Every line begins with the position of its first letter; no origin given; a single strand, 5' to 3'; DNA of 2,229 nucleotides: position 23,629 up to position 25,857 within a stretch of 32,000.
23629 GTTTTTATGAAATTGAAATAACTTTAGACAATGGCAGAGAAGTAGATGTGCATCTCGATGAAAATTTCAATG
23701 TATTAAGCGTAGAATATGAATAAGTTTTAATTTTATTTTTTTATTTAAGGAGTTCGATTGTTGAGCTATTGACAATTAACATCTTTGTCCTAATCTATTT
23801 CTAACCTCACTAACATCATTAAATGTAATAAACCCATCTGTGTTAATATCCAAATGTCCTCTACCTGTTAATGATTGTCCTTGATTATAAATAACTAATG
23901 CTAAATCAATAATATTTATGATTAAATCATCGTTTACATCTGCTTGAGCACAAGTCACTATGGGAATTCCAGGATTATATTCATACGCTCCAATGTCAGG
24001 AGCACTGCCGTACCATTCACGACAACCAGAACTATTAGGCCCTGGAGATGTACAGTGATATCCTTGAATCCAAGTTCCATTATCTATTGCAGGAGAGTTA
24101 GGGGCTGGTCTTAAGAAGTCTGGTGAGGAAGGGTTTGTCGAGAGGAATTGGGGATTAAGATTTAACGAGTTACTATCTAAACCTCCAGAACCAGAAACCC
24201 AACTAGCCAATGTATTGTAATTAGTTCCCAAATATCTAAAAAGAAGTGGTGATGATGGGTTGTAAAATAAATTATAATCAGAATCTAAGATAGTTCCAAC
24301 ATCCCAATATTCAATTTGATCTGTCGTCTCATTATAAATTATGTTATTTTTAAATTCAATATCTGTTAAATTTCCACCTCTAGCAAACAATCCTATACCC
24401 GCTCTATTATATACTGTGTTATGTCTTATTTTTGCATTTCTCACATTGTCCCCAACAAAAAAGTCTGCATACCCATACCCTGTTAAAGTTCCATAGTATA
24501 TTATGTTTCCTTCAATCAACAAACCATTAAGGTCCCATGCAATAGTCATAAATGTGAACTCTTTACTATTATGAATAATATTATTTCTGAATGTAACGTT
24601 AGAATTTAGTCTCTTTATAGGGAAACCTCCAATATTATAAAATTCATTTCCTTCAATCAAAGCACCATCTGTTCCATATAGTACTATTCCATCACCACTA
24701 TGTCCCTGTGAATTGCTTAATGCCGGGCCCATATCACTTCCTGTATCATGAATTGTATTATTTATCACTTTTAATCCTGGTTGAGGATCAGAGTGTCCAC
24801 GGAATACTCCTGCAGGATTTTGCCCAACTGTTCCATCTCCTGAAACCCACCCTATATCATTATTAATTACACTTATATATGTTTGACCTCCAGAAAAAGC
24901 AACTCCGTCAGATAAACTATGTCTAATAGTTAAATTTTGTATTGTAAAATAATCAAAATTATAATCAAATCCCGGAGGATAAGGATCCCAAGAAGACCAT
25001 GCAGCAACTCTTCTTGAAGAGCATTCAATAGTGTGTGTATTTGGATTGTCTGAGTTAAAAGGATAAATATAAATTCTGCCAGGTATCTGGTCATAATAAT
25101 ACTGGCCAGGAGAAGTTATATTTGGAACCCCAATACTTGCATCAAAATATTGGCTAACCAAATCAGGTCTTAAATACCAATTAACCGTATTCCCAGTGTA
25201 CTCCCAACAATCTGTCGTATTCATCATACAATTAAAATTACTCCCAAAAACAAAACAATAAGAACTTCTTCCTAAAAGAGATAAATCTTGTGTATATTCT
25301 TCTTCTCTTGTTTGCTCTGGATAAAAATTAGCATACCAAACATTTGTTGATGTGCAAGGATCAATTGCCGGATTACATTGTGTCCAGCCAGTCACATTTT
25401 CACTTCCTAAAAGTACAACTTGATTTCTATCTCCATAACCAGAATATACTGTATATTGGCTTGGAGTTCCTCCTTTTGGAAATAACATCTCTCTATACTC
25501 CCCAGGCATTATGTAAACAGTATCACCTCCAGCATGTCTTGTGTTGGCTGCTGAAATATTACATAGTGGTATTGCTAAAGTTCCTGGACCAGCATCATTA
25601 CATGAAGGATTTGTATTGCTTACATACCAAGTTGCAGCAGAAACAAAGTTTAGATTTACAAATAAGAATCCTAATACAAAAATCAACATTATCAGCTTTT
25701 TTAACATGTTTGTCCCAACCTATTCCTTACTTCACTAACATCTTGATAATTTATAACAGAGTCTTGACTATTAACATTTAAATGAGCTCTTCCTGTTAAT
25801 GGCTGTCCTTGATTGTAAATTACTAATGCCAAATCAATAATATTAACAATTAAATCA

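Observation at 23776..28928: Translationally coupled pair of secreted beta-helix proteins that both end in dockerin-like modules, with no cohesin in sight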

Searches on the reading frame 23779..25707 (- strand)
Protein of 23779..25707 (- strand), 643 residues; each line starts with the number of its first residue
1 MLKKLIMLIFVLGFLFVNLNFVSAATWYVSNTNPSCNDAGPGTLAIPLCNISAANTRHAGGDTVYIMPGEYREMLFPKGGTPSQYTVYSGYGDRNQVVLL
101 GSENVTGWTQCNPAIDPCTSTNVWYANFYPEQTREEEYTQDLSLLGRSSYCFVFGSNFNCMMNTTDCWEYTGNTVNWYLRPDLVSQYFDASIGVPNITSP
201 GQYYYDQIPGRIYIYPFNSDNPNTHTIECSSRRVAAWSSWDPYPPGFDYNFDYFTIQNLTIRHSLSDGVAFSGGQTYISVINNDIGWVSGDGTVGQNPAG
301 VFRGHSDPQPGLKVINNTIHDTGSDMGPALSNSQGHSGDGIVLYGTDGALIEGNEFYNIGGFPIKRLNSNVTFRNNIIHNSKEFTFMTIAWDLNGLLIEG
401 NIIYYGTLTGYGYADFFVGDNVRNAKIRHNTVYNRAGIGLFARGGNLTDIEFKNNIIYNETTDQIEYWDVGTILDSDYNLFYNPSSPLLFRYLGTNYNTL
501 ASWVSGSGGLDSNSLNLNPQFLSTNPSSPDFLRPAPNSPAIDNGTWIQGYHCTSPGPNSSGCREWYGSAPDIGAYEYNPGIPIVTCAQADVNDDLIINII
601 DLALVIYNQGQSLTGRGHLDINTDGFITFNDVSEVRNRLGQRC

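Call 4: search_protein_families(library=pfam, proteins=[window:23779-25707:-], max_evalue=1)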
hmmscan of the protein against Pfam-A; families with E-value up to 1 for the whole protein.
window:23779-25707:- (643 aa): 2 families
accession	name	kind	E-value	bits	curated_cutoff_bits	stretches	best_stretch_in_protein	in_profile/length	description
PF13229.12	Beta_helix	-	1.4e-17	64.2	25.9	2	312-471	11-148/158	Right handed beta helix region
PF00404.24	Dockerin_1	-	6.1e-06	26.8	22.9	1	589-639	2-56/57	Dockerin type I domain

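Call 11: search_solved_structures(query=window:23779-25707:-, max_evalue=1, show_alignments=3)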
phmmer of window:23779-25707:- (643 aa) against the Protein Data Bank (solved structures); distinct sequences matched with E-value up to 1: 3.
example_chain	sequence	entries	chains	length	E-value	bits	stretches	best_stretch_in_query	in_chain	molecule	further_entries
3vst_A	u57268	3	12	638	2.5e-09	39.2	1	36-294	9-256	Xylosidase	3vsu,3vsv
8qb7_A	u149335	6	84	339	0.66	11.4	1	78-138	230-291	Sphingolipid long chain base-responsive protein PIL1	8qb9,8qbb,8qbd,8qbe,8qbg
5l21_B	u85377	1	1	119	0.85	11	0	160-216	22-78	VHH-C2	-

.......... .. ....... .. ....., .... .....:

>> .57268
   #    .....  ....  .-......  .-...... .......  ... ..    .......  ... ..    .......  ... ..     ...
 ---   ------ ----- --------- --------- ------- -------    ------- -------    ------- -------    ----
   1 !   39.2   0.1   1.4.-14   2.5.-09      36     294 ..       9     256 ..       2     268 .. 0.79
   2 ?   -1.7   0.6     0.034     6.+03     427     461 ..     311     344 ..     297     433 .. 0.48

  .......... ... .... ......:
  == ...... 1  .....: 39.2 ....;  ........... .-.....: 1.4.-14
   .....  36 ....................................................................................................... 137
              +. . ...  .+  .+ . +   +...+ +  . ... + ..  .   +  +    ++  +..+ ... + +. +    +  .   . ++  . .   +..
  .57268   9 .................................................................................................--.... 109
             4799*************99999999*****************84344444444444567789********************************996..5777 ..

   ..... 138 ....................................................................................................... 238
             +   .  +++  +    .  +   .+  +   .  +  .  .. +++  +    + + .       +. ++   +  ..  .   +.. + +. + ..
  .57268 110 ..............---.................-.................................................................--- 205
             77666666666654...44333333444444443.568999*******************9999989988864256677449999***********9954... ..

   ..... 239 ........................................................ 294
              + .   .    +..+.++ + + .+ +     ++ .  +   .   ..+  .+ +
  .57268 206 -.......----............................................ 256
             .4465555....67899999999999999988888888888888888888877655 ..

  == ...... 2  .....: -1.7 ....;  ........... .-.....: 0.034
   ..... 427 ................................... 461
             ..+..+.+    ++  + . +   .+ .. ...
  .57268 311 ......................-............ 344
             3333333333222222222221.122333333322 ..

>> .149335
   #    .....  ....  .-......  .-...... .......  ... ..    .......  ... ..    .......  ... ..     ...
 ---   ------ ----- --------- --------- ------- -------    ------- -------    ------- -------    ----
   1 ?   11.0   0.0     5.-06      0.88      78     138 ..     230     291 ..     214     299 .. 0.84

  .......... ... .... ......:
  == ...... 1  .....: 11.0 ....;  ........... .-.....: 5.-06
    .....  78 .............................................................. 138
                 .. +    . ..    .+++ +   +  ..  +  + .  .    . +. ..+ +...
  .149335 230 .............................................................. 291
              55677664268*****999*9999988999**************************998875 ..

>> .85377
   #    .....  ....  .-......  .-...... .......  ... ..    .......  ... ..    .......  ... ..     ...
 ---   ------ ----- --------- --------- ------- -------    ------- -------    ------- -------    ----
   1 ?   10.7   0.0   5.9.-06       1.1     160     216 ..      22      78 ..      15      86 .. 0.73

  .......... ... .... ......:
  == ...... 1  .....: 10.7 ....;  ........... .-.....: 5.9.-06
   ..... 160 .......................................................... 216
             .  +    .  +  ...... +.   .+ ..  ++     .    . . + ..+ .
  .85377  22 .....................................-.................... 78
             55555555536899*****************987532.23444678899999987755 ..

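Call 12: find_homologous_proteins(query=window:23779-25707:-, max_evalue=0.00001)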
Query window:23779-25707:- (643 aa): 21 proteins with E <= 0.00001 among 8000 candidates.
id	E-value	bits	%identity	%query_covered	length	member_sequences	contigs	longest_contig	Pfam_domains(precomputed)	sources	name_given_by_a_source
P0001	0.0e+0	1517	100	100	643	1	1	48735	PF13229.13,PF00404.25,PF22842.4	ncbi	-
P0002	2.2e-131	458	43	100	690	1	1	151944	PF13229.13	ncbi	-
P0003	1.7e-118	415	43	97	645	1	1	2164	PF13229.13,PF00404.25,PF22842.4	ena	-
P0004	1.2e-95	340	36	91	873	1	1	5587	PF13229.13,PF14008.12,PF00149.34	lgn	-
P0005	4.8e-93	331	36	96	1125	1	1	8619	PF13229.13,PF22842.4,PF17161.11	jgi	-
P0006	4.9e-90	321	38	95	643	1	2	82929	PF13229.13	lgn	-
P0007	4.0e-83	298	36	89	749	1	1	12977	PF13229.13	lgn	-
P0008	3.9e-82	295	37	91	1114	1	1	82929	PF13229.13,PF22842.4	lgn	-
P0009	1.0e-80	290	39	86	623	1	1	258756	PF13229.13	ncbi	-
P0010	1.5e-75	273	35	91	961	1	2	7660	PF00754.32,PF22633.4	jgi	-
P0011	3.0e-74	269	35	90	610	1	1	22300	PF13229.13,PF22842.4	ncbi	ncbi:MAG: right-handed parallel beta-helix repeat-containing protein [Candidatus Woesearchaeota arch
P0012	2.1e-70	256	34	90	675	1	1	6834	PF13229.13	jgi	-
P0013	1.4e-68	250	33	90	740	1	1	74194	PF13229.13,PF00404.25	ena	-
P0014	1.8e-67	246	33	90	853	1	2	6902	PF00754.32,PF13229.13,PF22633.4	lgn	-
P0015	2.3e-54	203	34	90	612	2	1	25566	PF13229.13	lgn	-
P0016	3.7e-12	64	25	81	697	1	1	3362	PF13229.13,PF22842.4,PF05048.20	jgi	jgi:parallel beta-helix repeat protein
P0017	6.0e-11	60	25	46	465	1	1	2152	PF13229.13,PF22842.4,PF05048.20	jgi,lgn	jgi:parallel beta-helix repeat protein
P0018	7.9e-9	53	25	52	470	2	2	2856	PF13229.13,PF07602.18,PF22842.4,PF05048.20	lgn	-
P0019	3.6e-7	47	39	15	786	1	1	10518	PF13229.13,PF22842.4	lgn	-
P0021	7.8e-6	43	30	14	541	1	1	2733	PF13229.13,PF07602.18,PF22842.4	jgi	jgi:nitrous oxidase accessory protein NosD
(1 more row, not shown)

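Call 13: find_encoding_contigs(protein=P0001, flank=10000, max_places=3)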
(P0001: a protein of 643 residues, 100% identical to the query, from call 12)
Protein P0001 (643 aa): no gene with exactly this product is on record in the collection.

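Call 15: search_protein_families(library=ncbifam, proteins=[window:23779-25707:-], max_evalue=1)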
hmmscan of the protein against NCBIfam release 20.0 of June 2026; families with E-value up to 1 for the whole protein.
window:23779-25707:- (643 aa): 4 families
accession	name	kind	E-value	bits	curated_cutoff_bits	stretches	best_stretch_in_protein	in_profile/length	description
NF041518.1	choice_anch_Q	domain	0.00012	22.2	25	1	530-578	15-58/58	choice-of-anchor Q domain-containing protein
NF041899.1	pec_ly_PelN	equivalog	0.0039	16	740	1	3-72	4-70/437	pectate lyase PelN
NF047854.1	LIC10774_subfam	equivalog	0.0096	14.9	380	1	22-74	56-106/358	LIC10774/LIC10365 family surface protein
TIGR04247.1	NosD_copper_fam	subfamily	0.05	12.2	300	1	330-381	211-263/377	nitrous oxide reductase family maturation protein NosD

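Call 19: find_related_loci(query=A1, collection=genome_contigs, flank=10000)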
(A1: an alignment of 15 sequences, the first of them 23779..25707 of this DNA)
Query A1 (643 aa) in genome_contigs; peptide patterns used: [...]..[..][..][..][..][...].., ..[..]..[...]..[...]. (x = any residue, [..] = any of these).
599 stretches matched a pattern (row limit reached: there are more); 81 encode a relative of the query (tblastn E <= 1e-3); the best 80 are kept; 80 distinct loci.
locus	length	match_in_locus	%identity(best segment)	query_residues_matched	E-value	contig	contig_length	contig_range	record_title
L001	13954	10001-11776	33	24-577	7e-67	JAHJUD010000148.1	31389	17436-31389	MAG: Candidatus Micrarchaeota archaeon isolate OS_PC_MetaG.mb.82 OS_PC_MetaG.mb.82_k141_645116, whole genome shotgun seq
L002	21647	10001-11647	33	43-586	2e-64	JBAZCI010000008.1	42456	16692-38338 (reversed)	MAG: Patescibacteria group bacterium isolate SO_2017_GW1_133 NODE_4315_length_42456_cov_1.537457_OW334_2017, whole genom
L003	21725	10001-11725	24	5-577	3e-20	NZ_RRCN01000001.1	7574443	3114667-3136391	Paenibacillus oralis strain KCOM 3021 KCOM3021_1, whole genome shotgun sequence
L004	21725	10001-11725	25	5-577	6e-19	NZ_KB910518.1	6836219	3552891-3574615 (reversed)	Paenibacillus sp. HW567 B212DRAFT_scaffold1.1, whole genome shotgun sequence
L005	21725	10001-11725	23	5-577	1e-17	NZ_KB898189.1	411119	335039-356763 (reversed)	Paenibacillus massiliensis 2301065 = DSM 16942 D328DRAFT_scaffold00005.5, whole genome shotgun sequence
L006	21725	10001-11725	24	5-577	2e-17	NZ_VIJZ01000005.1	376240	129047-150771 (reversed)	Paenibacillus ottowii strain MS2379 NODE_5_length_376240_cov_75.900958, whole genome shotgun sequence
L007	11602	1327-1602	43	492-582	2e-14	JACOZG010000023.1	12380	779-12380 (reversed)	MAG: Candidatus Vogelbacteria bacterium isolate NC_groundwater_199_Ag_S-0.1um_51_14 S4_GD2017_2_S1_scaffold_4237, whole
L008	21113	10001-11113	27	250-577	3e-12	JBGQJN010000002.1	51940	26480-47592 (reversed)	MAG: Candidatus Paceibacteria bacterium isolate OBJ2_061818_070_22 k141_1549680_length_51940_cov_8.9702, whole genome sh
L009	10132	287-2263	24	1-581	3e-10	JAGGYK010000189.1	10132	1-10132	MAG: Deltaproteobacteria bacterium isolate AUK176 PB_MBMC_130_c_000000000189, whole genome shotgun sequence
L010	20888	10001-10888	24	211-577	6e-10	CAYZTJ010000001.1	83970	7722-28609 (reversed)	MAG TPA_asm: uncultured Nitrospira sp. isolate SRP237561_co1_51 genome assembly, contig: NODE_369_length_83970_cov_10.42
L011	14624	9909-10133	44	21-98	7e-10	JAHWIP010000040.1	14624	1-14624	MAG: Candidatus Woesearchaeota archaeon isolate YT2_088 k127_28541019, whole genome shotgun sequence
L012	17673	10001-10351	33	1-121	7e-10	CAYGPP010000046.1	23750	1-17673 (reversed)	MAG TPA_asm: uncultured Marinoscillum sp. isolate ERP117304_co3_207 genome assembly, contig: NODE_3069_length_23750_cov_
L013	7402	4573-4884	34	4-109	1e-9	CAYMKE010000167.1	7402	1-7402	MAG TPA_asm: uncultured Bacteroidales bacterium isolate SRP252850_co1_227 genome assembly, contig: NODE_18952_length_740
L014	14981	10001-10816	25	2-263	1e-9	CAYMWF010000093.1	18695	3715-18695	MAG TPA_asm: uncultured Gemmatimonadota bacterium isolate binchicken_co97_173 genome assembly, contig: NODE_12112_length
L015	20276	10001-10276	34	472-578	5e-9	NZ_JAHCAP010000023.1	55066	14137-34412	MAG: Dokdonella sp. isolate ACE_PRO70 PRO70_23, whole genome shotgun sequence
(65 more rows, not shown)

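Call 21: find_encoding_contigs(protein=P0002, flank=10000, max_places=3)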
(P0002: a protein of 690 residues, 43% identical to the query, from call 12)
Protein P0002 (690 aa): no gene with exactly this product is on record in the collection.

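Call 22: find_encoding_contigs(protein=P0008, flank=10000, max_places=2)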
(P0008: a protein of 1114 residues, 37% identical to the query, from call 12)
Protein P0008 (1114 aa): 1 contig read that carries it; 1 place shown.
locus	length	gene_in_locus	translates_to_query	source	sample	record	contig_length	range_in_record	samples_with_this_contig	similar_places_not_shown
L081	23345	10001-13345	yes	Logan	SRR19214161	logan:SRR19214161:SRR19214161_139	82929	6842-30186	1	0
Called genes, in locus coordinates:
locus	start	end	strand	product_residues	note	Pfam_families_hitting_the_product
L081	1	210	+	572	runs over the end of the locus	-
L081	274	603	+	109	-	-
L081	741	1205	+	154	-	-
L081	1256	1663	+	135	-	PF01894:YjbQ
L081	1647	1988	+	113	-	PF01503:PRA-PH (weak), PF03819:MazG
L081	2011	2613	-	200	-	PF01928:CYTH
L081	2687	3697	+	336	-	PF09445:Methyltransf_15, PF13847:Methyltransf_31, PF13649:Methyltransf_25 (weak)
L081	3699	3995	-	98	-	-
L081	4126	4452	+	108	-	-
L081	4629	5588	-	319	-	-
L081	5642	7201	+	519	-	PF13229:Beta_helix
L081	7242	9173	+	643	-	PF13229:Beta_helix (faint)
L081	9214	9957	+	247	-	PF01978:TrmB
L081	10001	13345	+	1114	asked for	PF13229:Beta_helix (weak), PF22842:Pel9A-like_beta_helix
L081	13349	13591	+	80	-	-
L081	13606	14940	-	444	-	PF01209:Ubie_methyltran, PF02353:CMAS, PF03848:TehB, PF05175:MTS, PF13489:Methyltransf_23, PF08241:Methyltransf_11, PF08242:Methyltransf_12, PF13649:Methyltransf_25, +3 more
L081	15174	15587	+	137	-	PF01850:PIN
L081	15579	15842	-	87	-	-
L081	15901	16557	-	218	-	PF09335:VTT_dom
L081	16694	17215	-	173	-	-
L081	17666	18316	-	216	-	-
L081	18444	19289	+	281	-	-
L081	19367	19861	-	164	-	PF04011:LemA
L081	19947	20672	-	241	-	PF12483:GIDE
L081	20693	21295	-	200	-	PF01725:Ham1p_like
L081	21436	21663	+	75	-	-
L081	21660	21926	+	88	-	-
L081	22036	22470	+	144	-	PF00293:NUDIX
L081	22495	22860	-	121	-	PF03819:MazG (weak)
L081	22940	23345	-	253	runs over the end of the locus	-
